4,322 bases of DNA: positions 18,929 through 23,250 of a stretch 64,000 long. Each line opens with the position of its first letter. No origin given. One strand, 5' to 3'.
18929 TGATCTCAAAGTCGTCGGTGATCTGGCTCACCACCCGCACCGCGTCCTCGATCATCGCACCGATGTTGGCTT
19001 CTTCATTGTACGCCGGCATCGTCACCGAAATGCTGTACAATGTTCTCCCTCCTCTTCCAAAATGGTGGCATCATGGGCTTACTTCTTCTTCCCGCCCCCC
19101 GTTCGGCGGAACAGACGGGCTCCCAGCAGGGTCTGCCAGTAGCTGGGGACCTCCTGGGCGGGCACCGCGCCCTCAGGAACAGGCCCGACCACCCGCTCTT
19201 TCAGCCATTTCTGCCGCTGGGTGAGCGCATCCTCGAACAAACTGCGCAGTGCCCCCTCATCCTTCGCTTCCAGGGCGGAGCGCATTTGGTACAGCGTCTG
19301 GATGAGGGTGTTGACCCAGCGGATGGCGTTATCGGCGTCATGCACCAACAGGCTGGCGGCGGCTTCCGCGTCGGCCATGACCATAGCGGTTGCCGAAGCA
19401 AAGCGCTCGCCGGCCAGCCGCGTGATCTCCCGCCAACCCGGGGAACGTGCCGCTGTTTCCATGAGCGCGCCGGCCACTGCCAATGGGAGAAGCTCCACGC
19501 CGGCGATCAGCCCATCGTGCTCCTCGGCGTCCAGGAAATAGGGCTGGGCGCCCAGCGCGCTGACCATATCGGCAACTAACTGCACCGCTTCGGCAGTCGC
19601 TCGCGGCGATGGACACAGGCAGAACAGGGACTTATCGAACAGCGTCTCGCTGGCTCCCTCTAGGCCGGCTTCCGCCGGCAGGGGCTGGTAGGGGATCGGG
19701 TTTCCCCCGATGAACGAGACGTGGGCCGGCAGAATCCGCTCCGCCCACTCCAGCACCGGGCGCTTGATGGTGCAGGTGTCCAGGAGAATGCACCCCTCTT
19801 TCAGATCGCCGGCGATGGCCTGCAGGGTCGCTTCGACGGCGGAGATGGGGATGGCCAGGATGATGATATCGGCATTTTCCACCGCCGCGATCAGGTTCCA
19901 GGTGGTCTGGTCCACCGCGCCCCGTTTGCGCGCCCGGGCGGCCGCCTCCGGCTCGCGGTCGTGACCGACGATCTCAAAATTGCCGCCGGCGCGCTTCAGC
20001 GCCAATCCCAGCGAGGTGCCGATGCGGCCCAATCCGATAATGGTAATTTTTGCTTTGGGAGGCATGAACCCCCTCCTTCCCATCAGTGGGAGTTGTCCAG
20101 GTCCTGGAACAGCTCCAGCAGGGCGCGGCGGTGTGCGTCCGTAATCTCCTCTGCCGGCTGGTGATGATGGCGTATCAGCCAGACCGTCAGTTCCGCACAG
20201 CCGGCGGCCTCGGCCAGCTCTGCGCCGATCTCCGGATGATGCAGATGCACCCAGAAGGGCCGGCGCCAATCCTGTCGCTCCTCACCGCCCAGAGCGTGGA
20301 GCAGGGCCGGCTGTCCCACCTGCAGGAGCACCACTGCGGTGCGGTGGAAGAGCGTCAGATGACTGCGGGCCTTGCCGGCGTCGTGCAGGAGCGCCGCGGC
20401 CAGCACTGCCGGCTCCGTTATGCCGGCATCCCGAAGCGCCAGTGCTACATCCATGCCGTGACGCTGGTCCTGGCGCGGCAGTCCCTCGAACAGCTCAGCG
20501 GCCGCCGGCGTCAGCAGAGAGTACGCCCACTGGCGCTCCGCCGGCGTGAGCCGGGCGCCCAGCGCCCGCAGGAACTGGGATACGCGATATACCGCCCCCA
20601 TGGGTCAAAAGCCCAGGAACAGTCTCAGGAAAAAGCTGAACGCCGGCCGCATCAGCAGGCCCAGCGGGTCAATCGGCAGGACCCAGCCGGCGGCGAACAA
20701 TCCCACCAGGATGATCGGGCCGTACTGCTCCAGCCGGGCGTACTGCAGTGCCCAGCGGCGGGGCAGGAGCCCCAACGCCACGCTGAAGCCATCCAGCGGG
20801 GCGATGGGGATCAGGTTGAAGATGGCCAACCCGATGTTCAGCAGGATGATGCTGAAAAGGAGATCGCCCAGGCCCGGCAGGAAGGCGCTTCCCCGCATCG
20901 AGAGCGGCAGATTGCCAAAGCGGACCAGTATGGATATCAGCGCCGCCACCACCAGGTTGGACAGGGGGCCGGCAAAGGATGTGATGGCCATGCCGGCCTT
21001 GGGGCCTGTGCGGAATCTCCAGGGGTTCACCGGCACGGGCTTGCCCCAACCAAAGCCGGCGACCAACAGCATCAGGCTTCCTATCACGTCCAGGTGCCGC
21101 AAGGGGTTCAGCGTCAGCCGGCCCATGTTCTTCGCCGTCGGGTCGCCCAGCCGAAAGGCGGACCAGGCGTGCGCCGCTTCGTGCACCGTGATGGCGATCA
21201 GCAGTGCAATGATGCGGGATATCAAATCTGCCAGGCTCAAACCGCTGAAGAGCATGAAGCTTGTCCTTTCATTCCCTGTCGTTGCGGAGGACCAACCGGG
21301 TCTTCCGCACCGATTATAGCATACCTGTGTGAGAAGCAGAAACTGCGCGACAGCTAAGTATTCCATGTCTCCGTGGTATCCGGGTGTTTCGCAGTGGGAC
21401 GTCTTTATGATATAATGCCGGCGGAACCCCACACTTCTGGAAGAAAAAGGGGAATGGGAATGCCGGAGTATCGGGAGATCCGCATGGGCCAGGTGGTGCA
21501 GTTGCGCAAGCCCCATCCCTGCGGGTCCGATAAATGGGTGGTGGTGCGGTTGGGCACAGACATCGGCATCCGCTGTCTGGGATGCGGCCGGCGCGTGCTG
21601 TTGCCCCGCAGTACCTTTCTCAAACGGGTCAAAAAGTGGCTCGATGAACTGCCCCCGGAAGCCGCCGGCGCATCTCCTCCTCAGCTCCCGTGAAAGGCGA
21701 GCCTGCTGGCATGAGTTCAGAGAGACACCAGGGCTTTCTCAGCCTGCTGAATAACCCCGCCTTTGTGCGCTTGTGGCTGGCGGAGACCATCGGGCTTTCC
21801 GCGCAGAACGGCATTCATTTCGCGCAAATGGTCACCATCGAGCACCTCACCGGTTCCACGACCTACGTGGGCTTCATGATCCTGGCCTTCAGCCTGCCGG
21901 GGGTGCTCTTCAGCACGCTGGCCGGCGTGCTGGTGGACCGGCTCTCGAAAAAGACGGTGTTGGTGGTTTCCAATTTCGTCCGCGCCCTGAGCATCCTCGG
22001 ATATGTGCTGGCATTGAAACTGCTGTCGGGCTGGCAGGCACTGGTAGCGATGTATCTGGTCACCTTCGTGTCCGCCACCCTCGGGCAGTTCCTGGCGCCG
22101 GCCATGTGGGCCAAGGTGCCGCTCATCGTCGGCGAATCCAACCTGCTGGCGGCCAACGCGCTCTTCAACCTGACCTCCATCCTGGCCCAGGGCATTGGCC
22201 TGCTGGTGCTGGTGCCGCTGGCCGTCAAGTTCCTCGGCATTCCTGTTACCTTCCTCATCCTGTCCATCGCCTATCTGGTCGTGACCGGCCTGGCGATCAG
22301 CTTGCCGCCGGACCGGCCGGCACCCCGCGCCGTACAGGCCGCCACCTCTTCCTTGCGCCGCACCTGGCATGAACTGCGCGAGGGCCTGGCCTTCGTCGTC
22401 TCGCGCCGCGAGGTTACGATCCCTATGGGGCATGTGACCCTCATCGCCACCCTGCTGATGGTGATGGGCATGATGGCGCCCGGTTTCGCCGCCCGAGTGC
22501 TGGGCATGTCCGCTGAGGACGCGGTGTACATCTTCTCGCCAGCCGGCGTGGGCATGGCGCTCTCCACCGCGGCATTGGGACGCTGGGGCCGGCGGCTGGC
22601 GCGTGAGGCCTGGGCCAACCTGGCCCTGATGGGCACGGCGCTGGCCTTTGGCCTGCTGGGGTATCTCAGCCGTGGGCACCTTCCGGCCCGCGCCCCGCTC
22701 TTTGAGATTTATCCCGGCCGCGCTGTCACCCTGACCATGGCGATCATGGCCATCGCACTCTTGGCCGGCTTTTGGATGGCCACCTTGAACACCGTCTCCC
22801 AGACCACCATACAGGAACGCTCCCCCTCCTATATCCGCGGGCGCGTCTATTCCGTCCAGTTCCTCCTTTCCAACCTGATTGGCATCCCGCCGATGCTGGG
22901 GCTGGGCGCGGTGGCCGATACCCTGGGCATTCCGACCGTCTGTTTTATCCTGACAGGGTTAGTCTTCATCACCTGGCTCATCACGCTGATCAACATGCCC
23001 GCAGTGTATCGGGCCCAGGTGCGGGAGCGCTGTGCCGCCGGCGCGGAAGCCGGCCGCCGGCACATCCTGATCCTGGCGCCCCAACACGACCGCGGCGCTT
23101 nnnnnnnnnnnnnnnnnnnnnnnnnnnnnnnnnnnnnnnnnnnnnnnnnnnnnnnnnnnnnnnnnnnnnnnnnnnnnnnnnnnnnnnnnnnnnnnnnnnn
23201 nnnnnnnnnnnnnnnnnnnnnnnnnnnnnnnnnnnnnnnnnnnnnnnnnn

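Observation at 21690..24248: MFS transporter fused to an MGDG-synthase-like GT28 glycosyltransferase, in an operon with holB and yaaT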

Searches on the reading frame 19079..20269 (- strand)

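Call 3: search_protein_families(library=pfam, proteins=[window:19079-20269:-], max_evalue=0.01)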
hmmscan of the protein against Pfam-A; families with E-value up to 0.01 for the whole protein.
window:19079-20269:- (396 aa): 10 families
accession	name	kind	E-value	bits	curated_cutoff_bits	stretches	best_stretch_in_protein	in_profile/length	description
PF02153.23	PDH_N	-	1.1e-28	100.2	26.5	1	87-242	1-151/154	Prephenate dehydrogenase, nucleotide-binding domain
PF03807.23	F420_oxidored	-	6.3e-13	49.6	21.6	1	74-165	1-91/94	NADP oxidoreductase coenzyme F420-dependent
PF20463.3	PDH_C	-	1.4e-08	35.4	22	1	247-345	1-100/102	Prephenate dehydrogenase, dimerization domain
PF03446.21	NAD_binding_2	-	1.4e-08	35.3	21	1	74-170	1-97/161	NAD binding domain of 6-phosphogluconate dehydrogenase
PF10727.15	Rossmann-like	-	4.5e-06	26.9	23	1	68-163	10-105/131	Rossmann-like domain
PF02826.25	2-Hacid_dh_C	-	2.2e-05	24.3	25.1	1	72-143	36-102/178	D-isomer specific 2-hydroxyacid dehydrogenase, NAD binding domain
PF01210.29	NAD_Gly3P_dh_N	-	4.9e-05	23.8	23.1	1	74-163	1-100/158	NAD-dependent glycerol-3-phosphate dehydrogenase N-terminus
PF07991.19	KARI_N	-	0.00013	22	20.6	1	73-162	5-91/165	Acetohydroxy acid isomeroreductase, NADPH-binding domain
PF02254.24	TrkA_N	-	0.00029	21.6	23.8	1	75-147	1-77/116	TrkA-N domain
PF02558.23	ApbA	-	0.00075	19.6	22.2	1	75-161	1-95/150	Ketopantoate reductase PanE/ApbA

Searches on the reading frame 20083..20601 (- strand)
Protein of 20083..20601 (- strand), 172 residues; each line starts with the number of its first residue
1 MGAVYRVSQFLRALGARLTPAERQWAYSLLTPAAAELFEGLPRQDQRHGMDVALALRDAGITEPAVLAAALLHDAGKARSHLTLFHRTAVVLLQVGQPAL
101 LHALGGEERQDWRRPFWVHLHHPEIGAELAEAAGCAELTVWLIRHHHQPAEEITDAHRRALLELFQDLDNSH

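Call 3: search_protein_families(library=pfam, proteins=[window:20083-20601:-], max_evalue=0.01)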
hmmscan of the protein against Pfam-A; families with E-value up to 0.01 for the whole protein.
window:20083-20601:- (172 aa): 1 family
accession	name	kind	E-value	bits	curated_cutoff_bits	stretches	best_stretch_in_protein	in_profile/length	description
PF01966.28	HD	-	3.2e-05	24.6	22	1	54-151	10-90/116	HD domain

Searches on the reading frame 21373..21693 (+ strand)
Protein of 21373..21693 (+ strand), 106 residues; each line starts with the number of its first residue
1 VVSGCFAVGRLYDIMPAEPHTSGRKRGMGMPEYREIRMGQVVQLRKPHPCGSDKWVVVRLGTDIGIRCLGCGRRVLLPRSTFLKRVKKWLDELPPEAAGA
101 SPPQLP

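Call 3: search_protein_families(library=pfam, proteins=[window:21373-21693:+], max_evalue=0.01)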
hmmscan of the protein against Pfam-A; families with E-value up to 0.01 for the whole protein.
window:21373-21693:+ (106 aa): 1 family
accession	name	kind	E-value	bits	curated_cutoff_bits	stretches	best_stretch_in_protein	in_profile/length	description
PF06107.17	DUF951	-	4e-24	84.8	25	1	36-89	1-54/55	Bacterial protein of unknown function (DUF951)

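Call 4: search_protein_families(library=ncbifam, proteins=[window:21373-21693:+], max_evalue=0.01)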
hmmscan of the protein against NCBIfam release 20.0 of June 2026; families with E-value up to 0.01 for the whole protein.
window:21373-21693:+ (106 aa): 1 family
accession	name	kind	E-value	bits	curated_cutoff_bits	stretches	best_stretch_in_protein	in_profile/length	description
NF001606.0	PRK00398.1-3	equivalog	0.0028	17.4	72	1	59-87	13-42/44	DNA-directed RNA polymerase subunit P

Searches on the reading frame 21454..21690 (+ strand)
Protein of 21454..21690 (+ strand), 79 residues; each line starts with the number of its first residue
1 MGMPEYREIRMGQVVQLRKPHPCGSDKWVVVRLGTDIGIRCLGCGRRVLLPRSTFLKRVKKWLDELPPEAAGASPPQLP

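Call 62: find_homologous_proteins(query=window:21454-21690:+, max_evalue=0.00001)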
Query window:21454-21690:+ (79 aa): 1041 proteins with E <= 0.00001 among 1041 candidates; the best 120 are listed.
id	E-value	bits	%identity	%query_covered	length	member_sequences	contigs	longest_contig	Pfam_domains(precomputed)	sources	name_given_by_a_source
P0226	8.5e-44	165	94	100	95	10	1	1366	PF06107.18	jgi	jgi:hypothetical protein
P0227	1.3e-42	161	95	94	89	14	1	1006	PF06107.18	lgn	-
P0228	3.1e-39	150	90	97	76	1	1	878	PF06107.18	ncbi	-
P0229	6.4e-31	124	80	84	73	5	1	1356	PF06107.18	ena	-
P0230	2.1e-28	116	70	97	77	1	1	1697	PF06107.18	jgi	jgi:hypothetical protein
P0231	3.6e-28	115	70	89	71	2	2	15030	PF06107.18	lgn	-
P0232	6.7e-28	114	70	90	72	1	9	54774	PF06107.18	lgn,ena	-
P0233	2.0e-27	113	80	77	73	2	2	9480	PF06107.18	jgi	jgi:hypothetical protein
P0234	1.2e-26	110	77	81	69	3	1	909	PF06107.18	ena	-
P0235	2.8e-26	109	77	77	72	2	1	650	PF06107.18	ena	-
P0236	2.8e-26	109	78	80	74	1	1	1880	PF06107.18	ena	-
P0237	2.9e-26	109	80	76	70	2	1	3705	PF06107.18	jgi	jgi:hypothetical protein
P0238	2.0e-25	106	78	73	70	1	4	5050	PF06107.18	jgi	jgi:hypothetical protein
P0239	2.8e-25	106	80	71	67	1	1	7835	PF06107.18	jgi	-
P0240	5.9e-23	98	62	92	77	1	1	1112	PF06107.18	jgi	jgi:hypothetical protein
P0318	3.8e-20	89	61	89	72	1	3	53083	PF06107.18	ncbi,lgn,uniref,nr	ncbi:DUF951 domain-containing protein [Nitrolancea hollandica]|uniref:DUF951 domain-containing prote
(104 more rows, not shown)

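Call 63: find_encoding_contigs(protein=P0318, flank=5000, max_places=1)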
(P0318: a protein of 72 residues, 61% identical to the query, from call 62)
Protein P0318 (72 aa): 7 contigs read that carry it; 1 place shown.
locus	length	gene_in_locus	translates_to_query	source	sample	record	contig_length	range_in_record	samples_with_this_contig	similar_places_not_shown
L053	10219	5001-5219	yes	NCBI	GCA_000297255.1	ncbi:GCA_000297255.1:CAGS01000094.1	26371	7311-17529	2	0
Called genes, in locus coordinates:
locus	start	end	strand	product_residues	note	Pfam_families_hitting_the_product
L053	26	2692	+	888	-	PF01326:PPDK_N, PF27448:Rph_4th, PF00391:PEP-utilizers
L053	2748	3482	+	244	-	PF01209:Ubie_methyltran, PF13489:Methyltransf_23, PF13847:Methyltransf_31, PF08241:Methyltransf_11, PF08242:Methyltransf_12, PF13649:Methyltransf_25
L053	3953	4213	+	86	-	PF02325:CCB3_YggT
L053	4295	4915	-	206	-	-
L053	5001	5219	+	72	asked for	PF06107:DUF951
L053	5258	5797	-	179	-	-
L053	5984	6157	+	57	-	-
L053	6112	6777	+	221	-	PF01135:PCMT, PF00398:RrnaAD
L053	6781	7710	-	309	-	PF11969:DcpS_C (weak), PF01230:HIT, PF00293:NUDIX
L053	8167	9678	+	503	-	PF13727:CoA_binding_3, PF02397:Bac_transf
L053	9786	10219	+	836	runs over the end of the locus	PF01590:GAF, PF13185:GAF_2, PF13426:PAS_9, PF01590:GAF, PF13185:GAF_2, PF13492:GAF_3, PF07730:HisKA_3, PF02518:HATPase_c, +2 more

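Call 81: predict_structure(alignment_id=A4)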
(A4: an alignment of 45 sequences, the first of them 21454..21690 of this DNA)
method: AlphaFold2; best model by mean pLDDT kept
length: 79 residues; sequences in the alignment: 45
mean_pLDDT: 79.2   pTM: 0.63
mean pLDDT of the five models: 79.2, 77.6, 76.7, 76.3, 75.2
residues with pLDDT >= 90: 41; 70-90: 16; 50-70: 10; < 50: 12
segments of 3 or more residues with pLDDT < 50: 67-74
pLDDT, mean of each block of 10 residues (from residue 1): 61 90 92 93 94 90 63 48
secondary structure, 60 per line:
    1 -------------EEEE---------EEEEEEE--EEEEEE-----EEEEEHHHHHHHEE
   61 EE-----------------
elements in order: E14-17 E27-33 E36-41 E47-51 H52-58 E59-62

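Call 83: fold_search(model_id=the predicted structure, library=pdb)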
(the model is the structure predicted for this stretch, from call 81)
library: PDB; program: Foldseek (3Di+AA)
matches with E <= 10: 634; with E <= 0.001: 0
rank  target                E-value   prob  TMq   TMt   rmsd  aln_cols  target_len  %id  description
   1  1h92_MODEL_1_A        7.3e-02  0.94  0.39  0.46   4.9        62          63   16  SH3 domain of human Lck tyrosine kinase (released 2001-10-22)
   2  2eko_MODEL_1_A        1.0e-01  0.91  0.48  0.44   5.5        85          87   14  Solution structure of RUH-073, a Pseudo Chromo Domain from Human cDNA (released 2007-09-25)
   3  6nmw                  1.1e-01  0.98  0.47  0.56   4.6        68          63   22  Crystal structure of the human Lyn SH3 domain (released 2019-04-17)
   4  5ejk_B                1.1e-01  0.97  0.42  0.15   5.1        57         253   18  Crystal structure of the Rous sarcoma virus intasome (released 2016-02-17)
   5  7jn3_B                1.3e-01  0.87  0.39  0.16   6.8        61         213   18  Cryo-EM structure of Rous sarcoma virus cleaved synaptic complex (CSC) with HIV-1 integrase strand transfer inhibitor  (released 2021-03-17)
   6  5ejk_F                1.4e-01  0.96  0.42  0.15   5.0        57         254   18  Crystal structure of the Rous sarcoma virus intasome (released 2016-02-17)
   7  1x27_B                1.4e-01  0.89  0.42  0.23   5.0        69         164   19  Crystal Structure of Lck SH2-SH3 with SH2 binding site of p130Cas (released 2006-02-07)
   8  6kco_D                1.5e-01  0.99  0.49  0.47   2.9        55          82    9  Shuguo PWWP in complex with ssDNA (released 2020-07-01)
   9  8wff                  1.6e-01  0.97  0.43  0.52   4.6        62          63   21  The Crystal Structure of LYN from Biortus. (released 2023-11-22)
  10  1c1a_B                1.6e-01  0.95  0.41  0.17   4.9        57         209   19  CRYSTAL STRUCTURE OF RSV TWO-DOMAIN INTEGRASE (released 2000-03-01)
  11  4fw1_B                1.7e-01  0.85  0.39  0.16   6.9        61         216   18  Crystal structure of two-domain RSV INTEGRASE covalently linked with DNA (released 2013-05-15)
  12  6kco_F                1.9e-01  0.98  0.45  0.43   3.0        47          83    8  Shuguo PWWP in complex with ssDNA (released 2020-07-01)
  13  6kcp_A                1.9e-01  0.98  0.48  0.46   3.1        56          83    9  Shuguo PWWP in complex with ssDNA (released 2020-07-01)
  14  6kco_E                1.9e-01  0.98  0.44  0.43   3.1        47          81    8  Shuguo PWWP in complex with ssDNA (released 2020-07-01)
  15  6kco_I                1.9e-01  0.92  0.41  0.40   6.2        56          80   11  Shuguo PWWP in complex with ssDNA (released 2020-07-01)
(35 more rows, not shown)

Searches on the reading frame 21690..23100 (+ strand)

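Call 8: search_solved_structures(query=window:21690-23100:+, max_evalue=1)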
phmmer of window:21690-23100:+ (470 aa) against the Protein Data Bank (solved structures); distinct sequences matched with E-value up to 1: 4.
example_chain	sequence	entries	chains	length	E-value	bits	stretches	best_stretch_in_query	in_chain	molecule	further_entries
7yj2_D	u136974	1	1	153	0.06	15.3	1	167-245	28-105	ORM1-like protein 3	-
7yj1_D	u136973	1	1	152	0.064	15.2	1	165-245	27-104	ORM1-like protein 3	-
6m4n_C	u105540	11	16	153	0.065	15.2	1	165-245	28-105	ORM1-like protein 3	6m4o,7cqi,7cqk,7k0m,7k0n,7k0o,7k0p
6r6b_I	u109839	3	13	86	0.19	13.7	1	62-121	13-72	Surface presentation of antigens protein SpaQ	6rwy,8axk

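Call 51: search_solved_structures(query=A3, max_evalue=1)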
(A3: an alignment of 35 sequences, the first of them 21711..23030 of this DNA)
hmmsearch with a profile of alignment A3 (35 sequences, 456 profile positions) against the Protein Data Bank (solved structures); distinct sequences matched with E-value up to 1: 26.
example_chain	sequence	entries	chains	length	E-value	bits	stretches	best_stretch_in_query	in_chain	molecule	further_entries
8xiu_A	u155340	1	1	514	0.049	15.3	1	234-331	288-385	XlVMAT2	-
5jpc_A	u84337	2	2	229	0.069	14.8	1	51-93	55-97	Aminodeoxyfutalosine nucleosidase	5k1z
3nm4_A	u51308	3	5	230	0.07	14.8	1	51-93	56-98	MTA/SAH nucleosidase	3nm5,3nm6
5cce_A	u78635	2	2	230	0.07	14.8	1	51-93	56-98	5'-Methylthioadenosine Nucleosidase | Aminodeoxyfutalosine nucleosidase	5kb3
4oy3_A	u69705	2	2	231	0.07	14.8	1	51-93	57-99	Aminodeoxyfutalosine nucleosidase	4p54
4ojt_A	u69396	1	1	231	0.07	14.8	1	51-93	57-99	MTA/SAH nucleosidase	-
5ccd_A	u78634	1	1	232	0.071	14.8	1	51-93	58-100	Aminodeoxyfutalosine nucleosidase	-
4ffs_A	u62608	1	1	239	0.074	14.7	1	51-93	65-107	MTA/SAH nucleosidase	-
8qkd_A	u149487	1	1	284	0.077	14.7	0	194-260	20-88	sc-CC-5-24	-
4wkn_A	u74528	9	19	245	0.077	14.7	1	51-93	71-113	Aminodeoxyfutalosine nucleosidase | 5'-methylthioadenosine/S-adenosylhomocysteine nucleosidase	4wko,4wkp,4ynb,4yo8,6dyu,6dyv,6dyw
8t69_A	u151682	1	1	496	0.12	14.1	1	235-331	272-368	Synaptic vesicular amine transporter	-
9w1p_A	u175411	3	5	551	0.13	13.9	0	162-236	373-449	Glucose-6-phosphate exchanger SLC37A4,Soluble cytochrome b562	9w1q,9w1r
8t6a_A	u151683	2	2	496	0.13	13.9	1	235-331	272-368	Synaptic vesicular amine transporter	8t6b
8wll_A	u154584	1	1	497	0.14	13.8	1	235-331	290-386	Synaptic vesicular amine transporter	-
8zal_J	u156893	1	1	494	0.18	13.5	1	236-318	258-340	Multidrug export protein EmrB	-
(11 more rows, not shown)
